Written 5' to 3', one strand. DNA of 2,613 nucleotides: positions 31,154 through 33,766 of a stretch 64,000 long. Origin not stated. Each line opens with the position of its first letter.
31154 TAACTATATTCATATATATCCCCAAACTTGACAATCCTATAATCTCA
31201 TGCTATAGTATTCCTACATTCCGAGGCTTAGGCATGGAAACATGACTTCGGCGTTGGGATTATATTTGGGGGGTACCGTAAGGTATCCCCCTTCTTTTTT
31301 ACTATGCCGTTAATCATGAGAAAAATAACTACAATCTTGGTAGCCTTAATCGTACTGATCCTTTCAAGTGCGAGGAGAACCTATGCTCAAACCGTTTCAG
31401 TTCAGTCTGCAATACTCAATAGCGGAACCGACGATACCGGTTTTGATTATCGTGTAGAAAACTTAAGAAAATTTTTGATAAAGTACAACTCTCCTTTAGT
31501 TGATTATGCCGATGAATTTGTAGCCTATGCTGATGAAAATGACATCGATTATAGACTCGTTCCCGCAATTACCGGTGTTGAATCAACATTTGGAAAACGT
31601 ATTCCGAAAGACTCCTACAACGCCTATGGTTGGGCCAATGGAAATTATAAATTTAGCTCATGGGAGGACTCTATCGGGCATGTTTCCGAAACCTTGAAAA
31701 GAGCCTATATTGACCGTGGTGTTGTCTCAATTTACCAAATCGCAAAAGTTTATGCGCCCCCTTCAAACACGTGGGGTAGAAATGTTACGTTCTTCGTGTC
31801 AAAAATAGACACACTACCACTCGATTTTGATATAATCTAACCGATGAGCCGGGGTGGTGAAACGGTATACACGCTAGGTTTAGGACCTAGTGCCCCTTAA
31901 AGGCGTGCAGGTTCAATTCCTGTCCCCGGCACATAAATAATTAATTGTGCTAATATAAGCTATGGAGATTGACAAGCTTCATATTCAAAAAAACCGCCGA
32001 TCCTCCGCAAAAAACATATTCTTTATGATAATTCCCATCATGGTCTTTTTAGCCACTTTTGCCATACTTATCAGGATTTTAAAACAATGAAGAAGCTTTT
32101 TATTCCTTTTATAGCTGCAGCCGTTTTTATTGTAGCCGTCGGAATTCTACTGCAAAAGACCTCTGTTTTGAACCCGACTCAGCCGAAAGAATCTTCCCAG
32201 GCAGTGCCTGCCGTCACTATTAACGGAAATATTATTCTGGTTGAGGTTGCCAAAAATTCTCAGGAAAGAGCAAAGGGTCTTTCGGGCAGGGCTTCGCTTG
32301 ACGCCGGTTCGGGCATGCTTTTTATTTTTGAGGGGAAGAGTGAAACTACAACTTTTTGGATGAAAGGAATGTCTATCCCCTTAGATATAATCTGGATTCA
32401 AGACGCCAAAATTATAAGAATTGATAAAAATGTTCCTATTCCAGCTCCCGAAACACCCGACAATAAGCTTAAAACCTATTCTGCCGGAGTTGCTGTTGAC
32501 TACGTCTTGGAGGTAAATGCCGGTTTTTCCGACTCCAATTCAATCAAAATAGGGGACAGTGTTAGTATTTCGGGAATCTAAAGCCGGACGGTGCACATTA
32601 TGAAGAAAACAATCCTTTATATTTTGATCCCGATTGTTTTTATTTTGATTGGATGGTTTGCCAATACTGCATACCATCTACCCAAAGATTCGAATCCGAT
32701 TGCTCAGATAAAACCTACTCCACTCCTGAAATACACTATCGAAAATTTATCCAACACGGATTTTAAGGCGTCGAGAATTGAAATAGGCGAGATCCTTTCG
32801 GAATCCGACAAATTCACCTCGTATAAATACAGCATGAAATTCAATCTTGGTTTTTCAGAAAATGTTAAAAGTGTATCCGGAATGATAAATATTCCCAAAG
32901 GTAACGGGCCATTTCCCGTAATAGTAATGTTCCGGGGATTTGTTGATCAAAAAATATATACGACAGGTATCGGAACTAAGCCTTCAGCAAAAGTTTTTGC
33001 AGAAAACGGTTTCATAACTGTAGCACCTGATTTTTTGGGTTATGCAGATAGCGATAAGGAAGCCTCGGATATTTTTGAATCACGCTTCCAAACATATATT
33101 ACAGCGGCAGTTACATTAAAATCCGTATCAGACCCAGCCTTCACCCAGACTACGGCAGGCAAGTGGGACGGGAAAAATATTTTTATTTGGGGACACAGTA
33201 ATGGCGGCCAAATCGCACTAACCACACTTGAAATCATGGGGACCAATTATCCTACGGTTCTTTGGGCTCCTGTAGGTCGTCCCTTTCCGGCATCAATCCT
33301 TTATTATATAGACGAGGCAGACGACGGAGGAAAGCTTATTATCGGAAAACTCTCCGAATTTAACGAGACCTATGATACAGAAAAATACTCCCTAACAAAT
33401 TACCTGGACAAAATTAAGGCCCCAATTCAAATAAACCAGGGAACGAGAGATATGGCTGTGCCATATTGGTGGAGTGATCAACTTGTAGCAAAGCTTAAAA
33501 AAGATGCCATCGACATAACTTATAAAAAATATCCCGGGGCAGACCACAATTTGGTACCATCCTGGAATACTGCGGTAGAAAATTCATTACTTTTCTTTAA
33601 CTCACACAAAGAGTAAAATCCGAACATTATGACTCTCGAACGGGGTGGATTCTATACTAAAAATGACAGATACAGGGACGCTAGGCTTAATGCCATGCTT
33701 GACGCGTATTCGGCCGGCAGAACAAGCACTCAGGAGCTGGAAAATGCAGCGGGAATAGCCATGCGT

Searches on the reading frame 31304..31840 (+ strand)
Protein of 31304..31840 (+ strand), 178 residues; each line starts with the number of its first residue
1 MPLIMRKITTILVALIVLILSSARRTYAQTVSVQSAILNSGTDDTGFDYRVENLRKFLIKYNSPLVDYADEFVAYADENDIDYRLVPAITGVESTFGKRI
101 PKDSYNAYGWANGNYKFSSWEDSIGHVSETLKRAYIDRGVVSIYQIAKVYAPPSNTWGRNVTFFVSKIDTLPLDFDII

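Call 10: search_protein_families(library=pfam, proteins=[window:31304-31840:+], max_evalue=0.01)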
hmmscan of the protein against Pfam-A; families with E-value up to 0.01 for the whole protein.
window:31304-31840:+ (178 aa): 0 families

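Call 11: find_related_loci(query=window:31304-31840:+, collection=genome_contigs, flank=3000)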
Query window:31304-31840:+ (178 aa) in genome_contigs; peptide patterns used: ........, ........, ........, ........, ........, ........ (x = any residue, [..] = any of these).
208 stretches matched a pattern; 47 encode a relative of the query (tblastn E <= 1e-3); 47 distinct loci.
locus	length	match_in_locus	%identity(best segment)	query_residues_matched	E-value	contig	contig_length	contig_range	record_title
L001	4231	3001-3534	94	1-178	6e-110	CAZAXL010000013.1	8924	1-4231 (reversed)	MAG TPA_asm: uncultured Gammaproteobacteria bacterium isolate SRP062349_co2_103 genome assembly, contig: NODE_4268_lengt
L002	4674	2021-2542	71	5-178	4e-80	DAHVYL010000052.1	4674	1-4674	MAG TPA_asm: Candidatus Woesebacteria bacterium isolate clean783 NODE_52_length_4674_cov_3.499674, whole genome shotgun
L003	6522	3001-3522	66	5-178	2e-77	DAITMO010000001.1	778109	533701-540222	MAG TPA_asm: Patescibacteria group bacterium isolate CTOTU7669 NODE_3_length_778109_cov_12.319549, whole genome shotgun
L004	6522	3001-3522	68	5-178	1e-74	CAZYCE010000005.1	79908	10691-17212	MAG TPA_asm: uncultured Gammaproteobacteria bacterium isolate binchicken_co220_61 genome assembly, contig: NODE_118_leng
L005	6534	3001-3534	62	1-178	3e-73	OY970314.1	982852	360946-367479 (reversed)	MAG: Candidatus Woesebacteria bacterium isolate MFD01299.bin.c.5 genome assembly, chromosome: 1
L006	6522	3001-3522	67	5-178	8e-72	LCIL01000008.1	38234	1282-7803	MAG: Candidatus Woesebacteria bacterium GW2011_GWA1_44_23 UW47_C0008, whole genome shotgun sequence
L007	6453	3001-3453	68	28-178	3e-70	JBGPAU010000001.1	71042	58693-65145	MAG: Patescibacteria group bacterium isolate OBJ_0618_130150_121 k141_2195317_length_71042_cov_14.0000, whole genome sho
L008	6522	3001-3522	65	5-177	1e-68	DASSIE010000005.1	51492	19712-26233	MAG TPA_asm: Patescibacteria group bacterium isolate SMAG_U1079 k141_200275, whole genome shotgun sequence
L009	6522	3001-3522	63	5-177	3e-68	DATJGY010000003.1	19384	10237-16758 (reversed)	MAG TPA_asm: Alphaproteobacteria bacterium isolate SMAG_U15498 k141_1927775, whole genome shotgun sequence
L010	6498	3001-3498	65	7-175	1e-67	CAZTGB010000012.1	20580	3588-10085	MAG TPA_asm: uncultured Gammaproteobacteria bacterium isolate SRP090828_co3_120 genome assembly, contig: NODE_408_length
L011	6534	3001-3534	60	2-177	4e-66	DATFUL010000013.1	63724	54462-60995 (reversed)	MAG TPA_asm: Patescibacteria group bacterium isolate SMAG_U9436 k141_2831988, whole genome shotgun sequence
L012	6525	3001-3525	57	4-177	6e-62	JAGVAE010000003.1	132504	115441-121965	MAG: Candidatus Woesebacteria bacterium isolate DeMMO6_57 c_000000002905, whole genome shotgun sequence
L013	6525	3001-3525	59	5-177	2e-62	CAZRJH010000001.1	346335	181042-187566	MAG TPA_asm: uncultured Gammaproteobacteria bacterium isolate SRP342105_co1_321 genome assembly, contig: NODE_16_length_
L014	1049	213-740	59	3-177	5e-65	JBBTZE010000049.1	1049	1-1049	MAG: Patescibacteria group bacterium isolate H51-bin069_1 H51_bin069_1_000000000049, whole genome shotgun sequence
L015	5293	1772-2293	55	5-177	2e-59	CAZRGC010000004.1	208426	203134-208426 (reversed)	MAG TPA_asm: uncultured Gammaproteobacteria bacterium isolate SRP173033_co1_108 genome assembly, contig: NODE_50_length_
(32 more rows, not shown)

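Call 16: search_solved_structures(query=window:31304-31840:+, max_evalue=10, show_alignments=2)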
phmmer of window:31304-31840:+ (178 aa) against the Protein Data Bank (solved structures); distinct sequences matched with E-value up to 10: 7.
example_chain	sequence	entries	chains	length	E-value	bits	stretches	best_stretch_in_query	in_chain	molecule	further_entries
6pv5_A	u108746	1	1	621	0.18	14.7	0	55-133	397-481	Putative O-GlcNAcase nagJ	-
2eid_A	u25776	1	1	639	0.78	12.6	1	81-130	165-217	Galactose oxidase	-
2eic_A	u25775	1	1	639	0.82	12.6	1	81-130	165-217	Galactose oxidase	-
2eib_A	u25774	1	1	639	0.85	12.5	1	81-130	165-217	Galactose oxidase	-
1t2x_A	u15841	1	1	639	0.86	12.5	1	81-130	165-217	Galactose Oxidase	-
1gof_A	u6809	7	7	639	0.86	12.5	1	81-130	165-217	GALACTOSE OXIDASE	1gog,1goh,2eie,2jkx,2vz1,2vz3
1k3i_A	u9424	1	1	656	0.91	12.4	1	81-130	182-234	Galactose Oxidase Precursor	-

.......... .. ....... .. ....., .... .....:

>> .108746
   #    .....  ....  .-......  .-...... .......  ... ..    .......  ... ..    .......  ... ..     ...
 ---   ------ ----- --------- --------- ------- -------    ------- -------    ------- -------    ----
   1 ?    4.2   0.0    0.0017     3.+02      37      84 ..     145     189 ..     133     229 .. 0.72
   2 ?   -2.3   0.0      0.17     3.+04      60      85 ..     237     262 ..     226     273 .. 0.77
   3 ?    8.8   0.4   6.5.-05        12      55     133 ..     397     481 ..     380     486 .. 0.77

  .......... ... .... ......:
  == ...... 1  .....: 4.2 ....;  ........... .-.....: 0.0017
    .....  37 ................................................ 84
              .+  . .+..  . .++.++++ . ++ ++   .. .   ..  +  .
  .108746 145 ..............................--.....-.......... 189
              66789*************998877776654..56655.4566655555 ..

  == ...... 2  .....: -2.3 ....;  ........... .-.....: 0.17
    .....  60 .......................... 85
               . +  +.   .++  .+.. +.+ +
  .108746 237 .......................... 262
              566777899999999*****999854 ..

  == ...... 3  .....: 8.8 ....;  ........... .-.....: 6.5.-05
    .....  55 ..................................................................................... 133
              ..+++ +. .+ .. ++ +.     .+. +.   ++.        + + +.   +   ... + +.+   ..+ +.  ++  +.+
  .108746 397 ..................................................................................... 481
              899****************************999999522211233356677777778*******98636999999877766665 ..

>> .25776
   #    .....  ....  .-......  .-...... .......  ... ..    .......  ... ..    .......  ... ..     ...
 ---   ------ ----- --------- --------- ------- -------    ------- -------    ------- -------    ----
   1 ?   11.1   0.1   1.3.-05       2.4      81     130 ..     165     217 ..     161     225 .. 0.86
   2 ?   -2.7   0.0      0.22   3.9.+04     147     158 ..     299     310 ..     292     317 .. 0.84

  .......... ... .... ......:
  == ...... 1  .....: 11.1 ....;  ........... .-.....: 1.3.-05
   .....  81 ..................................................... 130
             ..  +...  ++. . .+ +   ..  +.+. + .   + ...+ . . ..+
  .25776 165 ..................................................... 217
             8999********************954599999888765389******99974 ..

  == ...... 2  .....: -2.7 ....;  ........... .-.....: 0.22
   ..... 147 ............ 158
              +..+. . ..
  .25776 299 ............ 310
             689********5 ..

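Call 17: search_protein_families(library=ncbifam, proteins=[window:31304-31840:+], max_evalue=10)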
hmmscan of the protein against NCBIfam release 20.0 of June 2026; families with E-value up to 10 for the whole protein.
window:31304-31840:+ (178 aa): 1 family
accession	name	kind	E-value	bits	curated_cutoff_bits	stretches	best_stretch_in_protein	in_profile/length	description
NF052335.1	PdgHdaseHSB129560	equivalog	0.00036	19.9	500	1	59-140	57-146/330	peptidoglycan hydrolase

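Call 18: search_protein_families(library=pfam, proteins=[window:31304-31840:+], max_evalue=10)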
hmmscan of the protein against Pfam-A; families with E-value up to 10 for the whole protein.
window:31304-31840:+ (178 aa): 3 families
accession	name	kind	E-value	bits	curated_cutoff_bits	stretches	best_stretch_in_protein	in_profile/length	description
PF01832.25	Glucosaminidase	-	0.017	16.2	30.2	1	70-135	2-85/123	Mannosyl-glycoprotein endo-beta-N-acetylglucosaminidase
PF12360.13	Pax7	-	0.51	11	27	1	102-123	2-23/44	Paired box protein 7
PF08139.17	LPAM_1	-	1.1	10.3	20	1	5-18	1-14/18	Prokaryotic membrane lipoprotein lipid attachment site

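Call 43: search_protein_families(library=pfam, proteins=[L011:2106-2864:+], max_evalue=0.01)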
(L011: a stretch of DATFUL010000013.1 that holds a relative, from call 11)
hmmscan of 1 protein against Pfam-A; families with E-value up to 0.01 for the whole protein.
L011:2106-2864:+ (252 aa): 7 families
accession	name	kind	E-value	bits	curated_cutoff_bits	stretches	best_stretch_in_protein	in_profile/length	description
PF08241.18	Methyltransf_11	-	3.4e-16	60.1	21.2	1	42-138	1-95/95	Methyltransferase domain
PF08242.18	Methyltransf_12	-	1.8e-13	51.5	30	1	42-136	1-98/98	Methyltransferase domain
PF13649.12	Methyltransf_25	-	7.3e-13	49.5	27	1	41-134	1-97/97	Methyltransferase domain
PF13489.12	Methyltransf_23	-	1.3e-12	48.2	27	1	28-203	13-163/164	Methyltransferase domain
PF13847.12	Methyltransf_31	-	7.9e-12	45.5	27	1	36-155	2-127/145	Methyltransferase domain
PF05175.20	MTS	-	9.8e-06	25.7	23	1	30-156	22-156/170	Methyltransferase small domain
PF01209.24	Ubie_methyltran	-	0.00048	20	20.1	1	36-144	46-158/233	ubiE/COQ5 methyltransferase family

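Call 44: search_protein_families(library=ncbifam, proteins=[L011:2106-2864:+], max_evalue=0.01)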
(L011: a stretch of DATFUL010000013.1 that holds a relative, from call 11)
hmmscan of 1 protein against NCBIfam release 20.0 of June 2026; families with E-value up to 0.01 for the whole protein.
L011:2106-2864:+ (252 aa): 22 families
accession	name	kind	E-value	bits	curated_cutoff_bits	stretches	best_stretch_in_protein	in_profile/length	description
NF008264.0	PRK11036.1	equivalog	1.1e-12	48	366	1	35-250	41-254/261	tRNA uridine 5-oxyacetic acid(34) methyltransferase CmoM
NF001244.0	PRK00216.1-5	equivalog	2.4e-09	36.8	216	1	37-148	48-162/236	bifunctional demethylmenaquinone methyltransferase/2-methoxy-6-polyprenyl-1,4-benzoquinol methylase UbiE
TIGR01983.1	UbiG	equivalog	2.4e-09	36.8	102.95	1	38-159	50-171/228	bifunctional 2-polyprenyl-6-hydroxyphenol methylase/3-demethylubiquinol 3-O-methyltransferase UbiG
TIGR01934.1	MenG_MenH_UbiE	subfamily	1.4e-08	34.4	158.35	1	36-155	38-160/223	ubiquinone/menaquinone biosynthesis methyltransferase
TIGR02072.1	BioC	equivalog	1.3e-07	31.7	184.95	1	30-146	25-140/244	malonyl-ACP O-methyltransferase BioC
NF043040.1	corrin_prot_MT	hypoth_equivalog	2.4e-07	30.4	180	1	33-138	36-147/216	corrinoid protein-associated methyltransferase CpaM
NF041650.1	nod_mtase_NodS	equivalog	5.9e-07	29.4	300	1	36-145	37-146/190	nodulation methyltransferase NodS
NF045667.1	MTase_DVU1556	equivalog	1.9e-05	24.2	155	1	34-138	19-119/213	DVU_1556 family methyltransferase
NF004452.0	PRK05785.1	equivalog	2.7e-05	23.7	207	1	27-129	41-136/228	hypothetical protein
NF001240.0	PRK00216.1-1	equivalog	0.00016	20.9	378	1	34-143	60-174/251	bifunctional demethylmenaquinone methyltransferase/2-methoxy-6-polyprenyl-1,4-benzoquinol methylase UbiE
TIGR03534.1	RF_mod_PrmC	equivalog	0.00019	21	199.1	0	30-108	79-161/253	peptide chain release factor N(5)-glutamine methyltransferase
TIGR04345.1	ovoA_Cterm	equivalog_domain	0.00021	20.9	170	1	75-158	107-189/242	putative 4-mercaptohistidine N1-methyltransferase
TIGR02021.1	BchM-ChlM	equivalog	0.00021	20.8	158.9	1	36-163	53-176/218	magnesium protoporphyrin IX methyltransferase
NF045882.1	PLipidMtase_Leg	equivalog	0.0005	19.9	390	1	35-150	40-157/207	phospholipid N-methyltransferase PmtA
TIGR00537.1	hemK_rel_arch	hypoth_equivalog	0.00061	19.5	87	1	19-94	2-77/179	HemK2/MTQ2 family protein methyltransferase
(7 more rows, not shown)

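Call 53: search_solved_structures(query=A4, max_evalue=1, show_alignments=1)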
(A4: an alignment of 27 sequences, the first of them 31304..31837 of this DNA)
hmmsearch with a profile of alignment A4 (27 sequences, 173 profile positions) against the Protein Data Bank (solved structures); distinct sequences matched with E-value up to 1: 7.
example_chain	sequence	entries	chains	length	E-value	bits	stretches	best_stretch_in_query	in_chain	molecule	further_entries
8yxk_A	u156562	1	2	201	1.5e-09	41.1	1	48-165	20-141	Phage cell wall hydrolase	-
7pj3_AAA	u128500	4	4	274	6e-05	26.1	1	49-165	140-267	Putative endo-beta-N-acetylglucosaminidase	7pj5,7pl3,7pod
4q2w_A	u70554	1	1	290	6.8e-05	26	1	49-165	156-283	Putative endo-beta-N-acetylglucosaminidase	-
7pj4_AAA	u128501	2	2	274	0.00048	23.2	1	49-165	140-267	Putative endo-beta-N-acetylglucosaminidase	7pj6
9lqc_A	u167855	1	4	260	0.01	18.9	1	131-164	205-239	NrN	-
9lqa_A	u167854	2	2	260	0.011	18.8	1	131-164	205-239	NrN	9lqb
9lq9_A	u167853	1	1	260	0.011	18.8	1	131-164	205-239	NrN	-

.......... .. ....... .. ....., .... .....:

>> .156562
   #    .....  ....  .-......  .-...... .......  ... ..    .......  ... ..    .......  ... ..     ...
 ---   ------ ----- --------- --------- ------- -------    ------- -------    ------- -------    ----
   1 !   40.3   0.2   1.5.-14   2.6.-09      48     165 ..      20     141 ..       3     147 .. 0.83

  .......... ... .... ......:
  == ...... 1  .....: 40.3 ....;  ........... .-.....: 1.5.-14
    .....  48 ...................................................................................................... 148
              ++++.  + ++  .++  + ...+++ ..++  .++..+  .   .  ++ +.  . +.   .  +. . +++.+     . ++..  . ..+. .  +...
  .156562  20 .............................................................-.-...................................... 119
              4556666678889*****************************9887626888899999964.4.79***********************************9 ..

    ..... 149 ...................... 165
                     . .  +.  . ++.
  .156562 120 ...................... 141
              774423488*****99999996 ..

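Call 59: find_encoding_contigs(protein=window:31304-31840:+, flank=1500, max_places=10)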
Protein window:31304-31840:+ (178 aa): 22 contigs read that carry it; 10 places shown.
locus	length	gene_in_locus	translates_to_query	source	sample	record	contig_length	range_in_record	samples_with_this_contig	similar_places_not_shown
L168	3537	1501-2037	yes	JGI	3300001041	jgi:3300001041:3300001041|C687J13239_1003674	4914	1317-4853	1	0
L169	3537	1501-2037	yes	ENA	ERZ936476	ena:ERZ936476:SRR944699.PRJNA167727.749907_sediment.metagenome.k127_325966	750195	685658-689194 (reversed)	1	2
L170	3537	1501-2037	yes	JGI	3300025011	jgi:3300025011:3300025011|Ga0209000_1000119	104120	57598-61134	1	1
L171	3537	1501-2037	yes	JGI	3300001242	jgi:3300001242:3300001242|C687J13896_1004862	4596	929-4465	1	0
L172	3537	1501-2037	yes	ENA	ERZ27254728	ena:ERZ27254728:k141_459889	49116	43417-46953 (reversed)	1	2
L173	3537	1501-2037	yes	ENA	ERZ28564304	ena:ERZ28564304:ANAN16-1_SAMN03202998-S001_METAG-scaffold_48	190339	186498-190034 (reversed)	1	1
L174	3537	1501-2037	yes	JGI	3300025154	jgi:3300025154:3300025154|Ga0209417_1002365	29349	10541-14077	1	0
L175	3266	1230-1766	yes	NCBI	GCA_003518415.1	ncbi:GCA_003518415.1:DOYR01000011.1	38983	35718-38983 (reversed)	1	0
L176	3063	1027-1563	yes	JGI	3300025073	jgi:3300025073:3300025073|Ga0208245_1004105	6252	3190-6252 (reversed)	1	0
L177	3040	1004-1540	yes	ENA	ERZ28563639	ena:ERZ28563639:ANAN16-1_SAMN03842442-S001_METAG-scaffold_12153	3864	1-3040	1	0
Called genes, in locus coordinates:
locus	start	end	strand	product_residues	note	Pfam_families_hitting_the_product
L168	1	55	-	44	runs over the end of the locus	-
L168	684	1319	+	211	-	-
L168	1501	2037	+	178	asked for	-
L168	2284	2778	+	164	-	PF02643:DUF192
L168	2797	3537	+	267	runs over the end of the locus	?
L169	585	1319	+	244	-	-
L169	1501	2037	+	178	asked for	-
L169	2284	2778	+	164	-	PF02643:DUF192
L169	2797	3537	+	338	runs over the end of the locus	PF07224:Chlorophyllase (weak), PF01738:DLH, PF20434:BD-FAE (faint), PF12146:Hydrolase_4 (faint), PF00326:Peptidase_S9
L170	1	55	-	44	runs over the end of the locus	-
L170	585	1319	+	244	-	-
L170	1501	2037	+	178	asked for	-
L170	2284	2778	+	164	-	PF02643:DUF192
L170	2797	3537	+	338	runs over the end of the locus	PF07224:Chlorophyllase (weak), PF01738:DLH, PF20434:BD-FAE (faint), PF12146:Hydrolase_4 (faint), PF00326:Peptidase_S9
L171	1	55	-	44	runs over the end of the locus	-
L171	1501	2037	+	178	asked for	-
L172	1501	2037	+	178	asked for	-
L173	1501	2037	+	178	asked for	-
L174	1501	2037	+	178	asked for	-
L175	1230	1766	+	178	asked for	-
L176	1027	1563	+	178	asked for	-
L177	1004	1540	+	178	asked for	-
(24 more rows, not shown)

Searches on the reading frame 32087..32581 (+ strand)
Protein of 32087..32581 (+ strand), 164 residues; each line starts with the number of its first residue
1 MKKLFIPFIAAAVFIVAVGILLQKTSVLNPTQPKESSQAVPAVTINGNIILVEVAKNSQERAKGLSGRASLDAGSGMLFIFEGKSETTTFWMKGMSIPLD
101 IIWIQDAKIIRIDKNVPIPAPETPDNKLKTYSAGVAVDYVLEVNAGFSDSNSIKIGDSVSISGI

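Call 10: search_protein_families(library=pfam, proteins=[window:32087-32581:+], max_evalue=0.01)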
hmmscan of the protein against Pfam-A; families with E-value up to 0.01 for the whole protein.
window:32087-32581:+ (164 aa): 1 family
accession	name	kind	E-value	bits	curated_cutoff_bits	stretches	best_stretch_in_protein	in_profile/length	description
PF02643.20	DUF192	-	1.1e-28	99.6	27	1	51-161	2-96/96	Uncharacterized ACR, COG1430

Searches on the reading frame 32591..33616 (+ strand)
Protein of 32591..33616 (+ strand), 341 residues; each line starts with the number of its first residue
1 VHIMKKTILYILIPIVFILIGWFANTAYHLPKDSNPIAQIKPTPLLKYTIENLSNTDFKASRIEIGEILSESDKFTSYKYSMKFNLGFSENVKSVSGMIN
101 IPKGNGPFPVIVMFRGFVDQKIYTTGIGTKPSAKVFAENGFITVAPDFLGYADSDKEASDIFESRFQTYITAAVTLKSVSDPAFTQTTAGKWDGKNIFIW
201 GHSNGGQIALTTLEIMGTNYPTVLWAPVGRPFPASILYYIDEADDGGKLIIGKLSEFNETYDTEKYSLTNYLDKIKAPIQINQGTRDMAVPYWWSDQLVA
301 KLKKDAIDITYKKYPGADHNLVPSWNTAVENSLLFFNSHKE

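Call 10: search_protein_families(library=pfam, proteins=[window:32591-33616:+], max_evalue=0.01)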
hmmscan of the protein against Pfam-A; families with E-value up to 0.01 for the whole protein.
window:32591-33616:+ (341 aa): 7 families
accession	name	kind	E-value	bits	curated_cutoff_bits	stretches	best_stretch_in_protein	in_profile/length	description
PF00326.27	Peptidase_S9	-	5.1e-11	42.9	22.6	1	133-322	7-190/213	Prolyl oligopeptidase family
PF12146.15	Hydrolase_4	-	1.2e-09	38.3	27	1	132-221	23-98/239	Serine aminopeptidase, S33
PF01738.24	DLH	-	1.8e-09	37.9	21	1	97-320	3-187/217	Dienelactone hydrolase family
PF20434.5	BD-FAE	-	1.9e-06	28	26.8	1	250-302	164-215/215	BD-FAE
PF07224.18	Chlorophyllase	-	7.2e-06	25.5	26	1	96-211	30-132/301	Chlorophyllase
PF00561.26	Abhydrolase_1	-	0.0002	21.6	25.8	1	132-213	19-87/245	alpha/beta hydrolase fold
PF12697.13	Abhydrolase_6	-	0.0013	19.9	26.3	1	140-234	27-100/217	Alpha/beta hydrolase family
